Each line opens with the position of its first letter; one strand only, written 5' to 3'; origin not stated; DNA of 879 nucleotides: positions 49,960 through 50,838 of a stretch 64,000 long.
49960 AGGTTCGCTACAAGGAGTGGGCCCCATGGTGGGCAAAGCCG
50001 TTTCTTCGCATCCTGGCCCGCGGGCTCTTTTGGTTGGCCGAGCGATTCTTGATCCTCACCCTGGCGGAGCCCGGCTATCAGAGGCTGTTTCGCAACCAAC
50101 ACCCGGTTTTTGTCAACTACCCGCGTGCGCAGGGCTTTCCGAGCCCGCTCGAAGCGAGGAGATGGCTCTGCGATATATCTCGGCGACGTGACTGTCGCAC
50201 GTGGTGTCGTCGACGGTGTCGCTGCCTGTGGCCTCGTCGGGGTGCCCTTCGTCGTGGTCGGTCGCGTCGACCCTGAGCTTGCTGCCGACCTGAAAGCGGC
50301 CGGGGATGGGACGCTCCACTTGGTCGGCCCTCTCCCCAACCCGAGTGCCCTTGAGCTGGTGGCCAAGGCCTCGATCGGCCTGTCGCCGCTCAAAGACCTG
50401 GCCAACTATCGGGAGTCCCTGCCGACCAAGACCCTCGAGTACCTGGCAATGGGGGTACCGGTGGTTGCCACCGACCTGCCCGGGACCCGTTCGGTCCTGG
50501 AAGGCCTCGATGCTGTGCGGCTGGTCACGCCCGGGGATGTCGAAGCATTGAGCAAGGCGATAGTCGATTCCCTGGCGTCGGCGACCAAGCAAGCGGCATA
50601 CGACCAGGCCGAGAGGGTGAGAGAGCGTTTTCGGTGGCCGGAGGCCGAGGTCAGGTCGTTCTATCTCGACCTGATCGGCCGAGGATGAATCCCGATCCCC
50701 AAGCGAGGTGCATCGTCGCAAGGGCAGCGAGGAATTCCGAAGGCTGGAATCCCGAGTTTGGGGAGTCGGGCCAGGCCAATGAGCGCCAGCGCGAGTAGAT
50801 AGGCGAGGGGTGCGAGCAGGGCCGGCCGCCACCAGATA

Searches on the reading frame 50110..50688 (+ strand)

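Call 32: search_protein_families(library=pfam, max_evalue=0.001, proteins=[window:50110-50688:+])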
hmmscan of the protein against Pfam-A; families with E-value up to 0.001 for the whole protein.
window:50110-50688:+ (192 aa): 3 families
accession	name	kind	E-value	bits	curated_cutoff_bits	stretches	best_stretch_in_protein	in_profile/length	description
PF13692.12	Glyco_trans_1_4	-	3e-15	57.2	27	1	45-155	34-140/142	Glycosyl transferases group 1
PF00534.26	Glycos_transf_1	-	5.6e-09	36.2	26.4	1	69-167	75-168/172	Glycosyl transferases group 1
PF13524.12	Glyco_trans_1_2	-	1.6e-06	28.6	25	1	46-174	16-129/144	Glycosyl transferase-like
